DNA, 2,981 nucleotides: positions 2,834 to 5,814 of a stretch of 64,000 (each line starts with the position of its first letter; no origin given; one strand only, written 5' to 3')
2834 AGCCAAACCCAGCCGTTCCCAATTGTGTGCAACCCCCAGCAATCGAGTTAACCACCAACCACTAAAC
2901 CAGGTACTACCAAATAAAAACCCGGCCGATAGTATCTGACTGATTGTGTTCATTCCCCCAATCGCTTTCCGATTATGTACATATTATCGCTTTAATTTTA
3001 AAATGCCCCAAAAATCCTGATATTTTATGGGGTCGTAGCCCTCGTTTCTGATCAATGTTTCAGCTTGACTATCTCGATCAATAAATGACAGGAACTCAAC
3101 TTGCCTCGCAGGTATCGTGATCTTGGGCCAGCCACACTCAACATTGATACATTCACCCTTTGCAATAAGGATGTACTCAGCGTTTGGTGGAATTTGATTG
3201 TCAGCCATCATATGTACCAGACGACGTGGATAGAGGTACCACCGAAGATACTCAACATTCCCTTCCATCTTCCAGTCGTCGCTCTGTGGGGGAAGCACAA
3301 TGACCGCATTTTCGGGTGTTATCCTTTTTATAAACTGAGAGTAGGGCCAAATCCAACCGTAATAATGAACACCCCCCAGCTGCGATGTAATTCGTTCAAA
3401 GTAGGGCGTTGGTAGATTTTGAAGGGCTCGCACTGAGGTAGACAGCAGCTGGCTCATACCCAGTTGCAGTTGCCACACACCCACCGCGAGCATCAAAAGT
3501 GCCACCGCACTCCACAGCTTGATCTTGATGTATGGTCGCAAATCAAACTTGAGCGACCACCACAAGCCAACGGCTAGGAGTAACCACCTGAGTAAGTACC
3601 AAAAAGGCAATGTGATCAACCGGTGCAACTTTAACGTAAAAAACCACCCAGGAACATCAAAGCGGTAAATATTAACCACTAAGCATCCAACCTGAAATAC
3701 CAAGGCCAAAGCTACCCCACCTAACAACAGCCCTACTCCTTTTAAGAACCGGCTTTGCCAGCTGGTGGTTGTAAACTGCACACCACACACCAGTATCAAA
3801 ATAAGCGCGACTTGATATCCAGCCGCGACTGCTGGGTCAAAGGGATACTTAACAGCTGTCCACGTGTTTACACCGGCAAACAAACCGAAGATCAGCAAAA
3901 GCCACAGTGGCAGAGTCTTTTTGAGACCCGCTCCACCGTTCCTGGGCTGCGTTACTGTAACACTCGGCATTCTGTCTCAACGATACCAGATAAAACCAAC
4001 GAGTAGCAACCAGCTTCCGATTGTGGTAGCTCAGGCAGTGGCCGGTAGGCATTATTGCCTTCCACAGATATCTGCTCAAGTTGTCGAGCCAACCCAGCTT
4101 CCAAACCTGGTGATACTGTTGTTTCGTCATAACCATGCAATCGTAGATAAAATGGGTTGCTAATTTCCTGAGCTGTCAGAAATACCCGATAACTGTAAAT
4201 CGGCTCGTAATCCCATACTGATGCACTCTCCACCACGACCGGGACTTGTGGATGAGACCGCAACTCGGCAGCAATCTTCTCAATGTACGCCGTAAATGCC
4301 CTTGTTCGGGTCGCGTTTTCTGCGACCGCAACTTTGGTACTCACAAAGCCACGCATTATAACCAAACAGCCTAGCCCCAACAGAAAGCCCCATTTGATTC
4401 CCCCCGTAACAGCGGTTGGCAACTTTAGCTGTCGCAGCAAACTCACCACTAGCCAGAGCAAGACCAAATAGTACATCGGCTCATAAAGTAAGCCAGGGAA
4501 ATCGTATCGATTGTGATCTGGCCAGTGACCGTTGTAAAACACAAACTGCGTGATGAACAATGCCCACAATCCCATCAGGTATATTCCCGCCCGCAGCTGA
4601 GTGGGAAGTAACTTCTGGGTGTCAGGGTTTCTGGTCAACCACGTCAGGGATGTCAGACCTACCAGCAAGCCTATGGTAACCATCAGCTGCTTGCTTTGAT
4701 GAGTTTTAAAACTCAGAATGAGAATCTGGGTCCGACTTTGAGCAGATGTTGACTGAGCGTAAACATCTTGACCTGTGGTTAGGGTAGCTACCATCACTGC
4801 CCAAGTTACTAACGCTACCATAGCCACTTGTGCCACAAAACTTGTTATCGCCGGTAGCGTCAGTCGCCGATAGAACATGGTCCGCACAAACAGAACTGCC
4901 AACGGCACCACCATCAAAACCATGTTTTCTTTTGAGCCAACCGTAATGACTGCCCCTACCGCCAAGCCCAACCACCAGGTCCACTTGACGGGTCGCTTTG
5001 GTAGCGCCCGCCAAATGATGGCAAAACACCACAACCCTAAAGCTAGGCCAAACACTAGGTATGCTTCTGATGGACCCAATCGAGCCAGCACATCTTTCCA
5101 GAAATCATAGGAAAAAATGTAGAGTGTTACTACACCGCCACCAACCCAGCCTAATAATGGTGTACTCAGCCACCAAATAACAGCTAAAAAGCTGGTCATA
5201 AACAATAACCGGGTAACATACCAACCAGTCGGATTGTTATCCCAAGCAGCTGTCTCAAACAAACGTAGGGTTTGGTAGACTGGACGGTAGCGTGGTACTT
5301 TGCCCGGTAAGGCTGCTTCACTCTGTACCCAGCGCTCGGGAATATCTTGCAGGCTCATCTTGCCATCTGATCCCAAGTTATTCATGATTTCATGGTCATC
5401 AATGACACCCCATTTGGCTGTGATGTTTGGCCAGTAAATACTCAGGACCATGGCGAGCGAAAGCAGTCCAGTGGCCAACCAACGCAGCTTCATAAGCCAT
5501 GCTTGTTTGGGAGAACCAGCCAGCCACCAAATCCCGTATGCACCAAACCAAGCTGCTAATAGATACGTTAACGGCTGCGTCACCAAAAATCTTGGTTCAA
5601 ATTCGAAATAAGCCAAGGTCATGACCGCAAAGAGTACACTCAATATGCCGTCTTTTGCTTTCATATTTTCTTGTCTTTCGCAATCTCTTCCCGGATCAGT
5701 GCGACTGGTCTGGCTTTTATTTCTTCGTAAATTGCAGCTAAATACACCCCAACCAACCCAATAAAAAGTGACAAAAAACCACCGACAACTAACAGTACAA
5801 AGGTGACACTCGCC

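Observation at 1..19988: Approximately 20-kb cell-envelope glycosylation island rich in GT-C membrane glycosyltransferases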

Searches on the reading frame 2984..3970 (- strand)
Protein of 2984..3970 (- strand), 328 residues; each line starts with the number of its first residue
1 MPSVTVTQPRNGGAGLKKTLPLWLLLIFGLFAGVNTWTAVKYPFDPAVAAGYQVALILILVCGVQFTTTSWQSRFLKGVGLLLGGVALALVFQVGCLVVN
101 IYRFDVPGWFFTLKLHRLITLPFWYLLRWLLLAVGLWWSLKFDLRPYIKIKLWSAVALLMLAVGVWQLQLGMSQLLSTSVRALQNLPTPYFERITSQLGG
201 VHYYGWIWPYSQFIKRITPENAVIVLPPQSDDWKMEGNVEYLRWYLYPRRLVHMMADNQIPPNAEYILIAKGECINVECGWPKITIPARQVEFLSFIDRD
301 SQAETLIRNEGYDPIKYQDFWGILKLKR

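Call 3: search_protein_families(library=pfam, proteins=[window:2984-3970:-], max_evalue=0.01)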
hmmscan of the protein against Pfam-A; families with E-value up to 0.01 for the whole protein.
window:2984-3970:- (328 aa): 0 families

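Call 5: search_protein_families(library=ncbifam, proteins=[window:2984-3970:-], max_evalue=0.01)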
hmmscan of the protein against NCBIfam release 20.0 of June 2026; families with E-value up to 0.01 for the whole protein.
window:2984-3970:- (328 aa): 0 families

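Call 9: search_protein_families(library=pfam, proteins=[window:2984-3970:-], max_evalue=10)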
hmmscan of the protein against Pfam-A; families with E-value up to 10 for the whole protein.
window:2984-3970:- (328 aa): 1 family
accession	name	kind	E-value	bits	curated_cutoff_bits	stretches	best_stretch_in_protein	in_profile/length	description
PF06210.16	DUF1003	-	3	8.5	27.4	1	123-165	11-53/103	Protein of unknown function (DUF1003)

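Call 55: search_protein_representatives(protein=window:2984-3970:-)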
Query: 328 residues. Proteins with E-value up to 0.001 (for the whole library): 347; up to 1e-10: 165; up to 1e-30: 27. The best 150 are listed.
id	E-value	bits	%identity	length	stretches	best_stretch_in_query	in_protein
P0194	3.0e-89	316.0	49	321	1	30-327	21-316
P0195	9.2e-59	215.8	43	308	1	66-327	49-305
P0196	2.8e-57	210.9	46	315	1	99-327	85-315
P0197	2.7e-55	204.3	42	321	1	64-327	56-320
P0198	6.3e-53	196.5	41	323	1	56-327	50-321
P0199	8.8e-53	196.1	38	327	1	30-328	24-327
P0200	3.3e-47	177.7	37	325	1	51-328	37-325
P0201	5.4e-45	170.5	38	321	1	81-327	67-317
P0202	3.1e-44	168.0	38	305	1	61-328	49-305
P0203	8.6e-40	153.4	33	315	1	42-328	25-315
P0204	2.4e-39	151.9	39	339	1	108-327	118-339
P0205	2.9e-37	145.0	35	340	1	109-328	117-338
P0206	6.8e-37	143.8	37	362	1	104-328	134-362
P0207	7.3e-37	143.7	37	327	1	40-328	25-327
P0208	8.6e-37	143.5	37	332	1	110-325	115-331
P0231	3.4e-28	115.2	36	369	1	172-328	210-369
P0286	8.7e-14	67.8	31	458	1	149-328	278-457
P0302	4.6e-13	65.5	29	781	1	52-328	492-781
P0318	3.1e-12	62.7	35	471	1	204-326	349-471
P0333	8.9e-12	61.2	31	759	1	107-328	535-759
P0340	1.6e-11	60.3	33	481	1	196-328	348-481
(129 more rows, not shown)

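Call 56: search_protein_families(library=pfam, proteins=[P0302, P0333, P0286, P0318, P0340, P0194, P0199, P0206, P0231], max_evalue=0.1)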
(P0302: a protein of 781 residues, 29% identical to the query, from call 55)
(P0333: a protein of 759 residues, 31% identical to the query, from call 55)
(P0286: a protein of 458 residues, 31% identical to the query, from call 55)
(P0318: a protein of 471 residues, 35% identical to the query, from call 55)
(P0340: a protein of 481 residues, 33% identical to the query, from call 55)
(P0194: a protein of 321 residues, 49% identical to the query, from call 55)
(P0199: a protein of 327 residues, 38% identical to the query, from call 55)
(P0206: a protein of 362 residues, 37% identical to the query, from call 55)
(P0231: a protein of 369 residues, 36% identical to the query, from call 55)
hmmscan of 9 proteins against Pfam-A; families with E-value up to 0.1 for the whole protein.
P0302 (781 aa): 0 families

P0333 (759 aa): 1 family
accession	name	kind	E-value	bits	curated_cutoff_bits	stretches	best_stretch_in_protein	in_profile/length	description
PF12046.13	CCB1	-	0.028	14.3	25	1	37-69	5-37/168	Cofactor assembly of complex C subunit B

P0286 (458 aa): 0 families

P0318 (471 aa): 1 family
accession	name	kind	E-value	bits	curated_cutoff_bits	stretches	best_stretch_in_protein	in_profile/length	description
PF11804.13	DUF3325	-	0.058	14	26.8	0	198-238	43-83/101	Protein of unknown function (DUF3325)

P0340 (481 aa): 0 families

P0194 (321 aa): 0 families

P0199 (327 aa): 0 families

P0206 (362 aa): 0 families

P0231 (369 aa): 0 families

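Call 85: search_solved_structures(query=A6, max_evalue=1)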
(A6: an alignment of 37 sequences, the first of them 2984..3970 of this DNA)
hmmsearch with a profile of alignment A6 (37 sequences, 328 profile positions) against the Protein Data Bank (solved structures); distinct sequences matched with E-value up to 1: 3.
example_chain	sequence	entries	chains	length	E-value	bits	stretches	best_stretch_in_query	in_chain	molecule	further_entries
6h7u_A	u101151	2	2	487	0.007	19.1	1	11-160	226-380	Peptide ABC transporter permease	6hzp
6exs_A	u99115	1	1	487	0.008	18.9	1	11-159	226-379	Peptide ABC transporter permease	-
6gz9_A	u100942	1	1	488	0.0088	18.7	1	11-160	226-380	Peptide ABC transporter permease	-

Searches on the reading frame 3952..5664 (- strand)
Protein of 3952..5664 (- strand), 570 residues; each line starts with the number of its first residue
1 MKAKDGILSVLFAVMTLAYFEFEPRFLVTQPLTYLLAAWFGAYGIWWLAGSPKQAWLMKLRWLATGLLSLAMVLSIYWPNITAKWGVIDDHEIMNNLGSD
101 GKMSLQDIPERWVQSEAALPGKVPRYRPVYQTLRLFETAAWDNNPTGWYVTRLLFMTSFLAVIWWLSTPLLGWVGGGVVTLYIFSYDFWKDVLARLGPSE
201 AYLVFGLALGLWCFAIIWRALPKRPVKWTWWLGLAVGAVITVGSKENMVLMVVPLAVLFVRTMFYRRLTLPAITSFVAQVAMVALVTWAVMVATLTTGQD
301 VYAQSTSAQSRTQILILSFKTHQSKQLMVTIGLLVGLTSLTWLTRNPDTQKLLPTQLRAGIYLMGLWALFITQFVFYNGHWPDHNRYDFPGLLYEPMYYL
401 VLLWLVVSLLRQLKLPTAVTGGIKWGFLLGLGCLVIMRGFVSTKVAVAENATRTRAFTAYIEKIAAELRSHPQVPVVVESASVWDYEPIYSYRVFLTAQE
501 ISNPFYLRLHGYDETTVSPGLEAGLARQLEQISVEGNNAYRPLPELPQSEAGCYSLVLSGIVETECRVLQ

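Call 3: search_protein_families(library=pfam, proteins=[window:3952-5664:-], max_evalue=0.01)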
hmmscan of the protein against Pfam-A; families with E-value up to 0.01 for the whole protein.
window:3952-5664:- (570 aa): 0 families

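Call 5: search_protein_families(library=ncbifam, proteins=[window:3952-5664:-], max_evalue=0.01)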
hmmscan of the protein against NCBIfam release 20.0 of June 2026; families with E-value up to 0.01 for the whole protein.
window:3952-5664:- (570 aa): 0 families

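Call 9: search_protein_families(library=pfam, proteins=[window:3952-5664:-], max_evalue=10)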
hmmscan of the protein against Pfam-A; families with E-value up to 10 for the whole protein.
window:3952-5664:- (570 aa): 1 family
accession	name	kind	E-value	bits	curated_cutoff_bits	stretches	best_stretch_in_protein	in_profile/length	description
PF12046.13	CCB1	-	1.4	8.7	25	1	54-86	80-111/168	Cofactor assembly of complex C subunit B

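Call 29: find_homologous_proteins(query=window:3952-5664:-)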
Query window:3952-5664:- (570 aa): 38 proteins with E <= 0.001 among 8000 candidates.
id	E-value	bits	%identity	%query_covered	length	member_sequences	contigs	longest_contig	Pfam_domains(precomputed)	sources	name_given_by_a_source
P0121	0.0e+0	1291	100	100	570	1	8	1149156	-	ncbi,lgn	-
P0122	1.8e-183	629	50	99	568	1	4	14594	-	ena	-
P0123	1.0e-157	544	47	99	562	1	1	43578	-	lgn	-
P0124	1.1e-142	495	43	98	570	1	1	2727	-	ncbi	-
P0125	2.6e-140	487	44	98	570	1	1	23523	-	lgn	-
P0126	9.6e-137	475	42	96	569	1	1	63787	-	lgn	-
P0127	2.3e-133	464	44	98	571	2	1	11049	-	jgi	jgi:hypothetical protein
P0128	6.1e-133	463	43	98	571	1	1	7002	-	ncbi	-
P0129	5.3e-131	456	42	96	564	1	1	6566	-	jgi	jgi:hypothetical protein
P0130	1.3e-128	448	41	98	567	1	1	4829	-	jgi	jgi:hypothetical protein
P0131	3.8e-118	414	38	99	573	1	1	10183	-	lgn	-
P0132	9.3e-113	396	38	98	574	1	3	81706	-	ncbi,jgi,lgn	jgi:hypothetical protein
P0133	3.0e-108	381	37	98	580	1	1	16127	-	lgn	-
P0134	8.0e-100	353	36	98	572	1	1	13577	-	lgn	-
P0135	1.1e-57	214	32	81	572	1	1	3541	-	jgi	jgi:hypothetical protein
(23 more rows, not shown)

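Call 43: predict_structure(alignment_id=A4)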
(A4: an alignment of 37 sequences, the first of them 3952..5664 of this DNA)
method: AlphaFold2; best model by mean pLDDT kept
length: 570 residues; sequences in the alignment: 37
mean_pLDDT: 92.3   pTM: 0.90
mean pLDDT of the five models: 92.3, 91.9, 91.7, 91.1, 90.9
residues with pLDDT >= 90: 447; 70-90: 116; 50-70: 7; < 50: 0
segments of 3 or more residues with pLDDT < 50: none
pLDDT, mean of each block of 10 residues (from residue 1): 87 94 93 92 82 79 95 95 94 92 96 96 94 97 96 97 93 92 90 87 96 97 97 98 93 93 97 98 97 91 86 94 93 95 90 91 91 86 73 86 91 92 93 88 91 96 96 96 96 95 97 94 94 96 86 90 89
secondary structure, 60 per line:
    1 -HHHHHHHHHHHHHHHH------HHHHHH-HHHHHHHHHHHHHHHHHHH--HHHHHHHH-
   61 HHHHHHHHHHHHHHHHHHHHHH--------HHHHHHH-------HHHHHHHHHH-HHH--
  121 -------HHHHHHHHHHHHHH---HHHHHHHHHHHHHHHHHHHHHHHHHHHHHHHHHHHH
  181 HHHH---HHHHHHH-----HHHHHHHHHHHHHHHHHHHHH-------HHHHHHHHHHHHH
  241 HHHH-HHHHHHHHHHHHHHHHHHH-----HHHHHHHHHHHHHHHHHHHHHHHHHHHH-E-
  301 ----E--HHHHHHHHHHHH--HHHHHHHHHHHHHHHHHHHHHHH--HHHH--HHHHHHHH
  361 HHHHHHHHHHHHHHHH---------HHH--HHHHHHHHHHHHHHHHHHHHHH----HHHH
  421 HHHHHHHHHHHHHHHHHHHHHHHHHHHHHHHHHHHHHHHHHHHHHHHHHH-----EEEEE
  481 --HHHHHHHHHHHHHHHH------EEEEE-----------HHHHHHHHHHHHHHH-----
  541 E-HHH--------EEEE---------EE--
elements in order: H2-17 H24-29 H31-49 H52-59 H61-82 H91-97 H105-114 H128-141 H145-184 H188-194 H200-220 H228-244 H246-264 H270-297 H308-319 H322-344 H347-350 H353-376 H391-412 H417-470 E476-480 H483-498 E505-509 H521-535 E554-557

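Call 46: fold_search(model_id=the predicted structure, library=pdb)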
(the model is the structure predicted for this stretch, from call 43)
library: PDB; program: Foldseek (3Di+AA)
matches with E <= 10: 353; with E <= 0.001: 6
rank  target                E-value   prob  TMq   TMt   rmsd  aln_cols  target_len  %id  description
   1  5f15                  1.5e-04  1.00  0.33  0.35  18.0       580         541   10  Crystal Structure of ArnT from Cupriavidus metallidurans bound to Undecaprenyl phosphate (released 2016-02-17)
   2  8b6l_I                1.7e-04  1.00  0.35  0.30  17.5       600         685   13  Subtomogram average of the human Sec61-TRAP-OSTA-translocon (released 2022-12-07)
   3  5ezm                  4.1e-04  1.00  0.34  0.35  14.1       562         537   11  Crystal Structure of ArnT from Cupriavidus metallidurans in the apo state (released 2016-02-17)
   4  6s7t_A                8.7e-04  1.00  0.35  0.30  16.9       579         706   12  Cryo-EM structure of human oligosaccharyltransferase complex OST-B (released 2019-12-18)
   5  9n9j_I                8.7e-04  1.00  0.33  0.28  18.2       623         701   13  Structure of a GRP94 folding intermediate engaged with a CCDC134- and FKBP11-bound secretory translocon (released 2025-11-19)
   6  6s7o_A                9.4e-04  1.00  0.39  0.35  16.5       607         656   12  Cryo-EM structure of human oligosaccharyltransferase complex OST-A (released 2019-12-18)
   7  8agc_A                1.2e-03  1.00  0.32  0.28  19.2       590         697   12  Structure of yeast oligosaccharylransferase complex with lipid-linked oligosaccharide and non-acceptor peptide bound (released 2022-12-07)
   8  7oci_F                1.3e-03  1.00  0.42  0.39  10.8       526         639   11  Cryo-EM structure of yeast Ost6p containing oligosaccharyltransferase complex (released 2022-02-16)
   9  8pn9_A                1.4e-03  1.00  0.34  0.31  14.0       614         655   11  Structure of human oligosaccharyltransferase OST-A complex bound to NGI-1 (released 2024-05-08)
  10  9s6s_A                1.8e-03  1.00  0.42  0.44  11.7       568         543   12  Ternary cryo-EM structure of human ALG9 with Dol25-PP-GlcNAc2Man6, Dol25-P-Man and Fab (released 2026-03-18)
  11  7zlh_A                3.1e-03  0.99  0.29  0.26  16.5       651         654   10  Cryo-EM structure of C-mannosyltransferase CeDPY19, in apo state, bound to CMT2-Fab and anti-Fab nanobody (released 2023-01-11)
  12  6ezn_F                3.5e-03  1.00  0.40  0.36  12.8       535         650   11  Cryo-EM structure of the yeast oligosaccharyltransferase (OST) complex (released 2018-01-17)
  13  7zli_A                4.5e-03  0.99  0.31  0.28  16.0       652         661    9  Cryo-EM structure of C-mannosyltransferase CeDPY19, in complex with Dol25-P-Man and bound to CMT2-Fab and anti-Fab nan (released 2023-01-11)
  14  5ogl_A                5.1e-03  1.00  0.36  0.30  11.1       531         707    9  Structure of bacterial oligosaccharyltransferase PglB in complex with an acceptor peptide and an lipid-linked oligosac (released 2017-10-25)
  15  8agb_A                5.7e-03  1.00  0.36  0.33  13.1       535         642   12  Structure of yeast oligosaccharylransferase complex with lipid-linked oligosaccharide bound (released 2022-12-07)
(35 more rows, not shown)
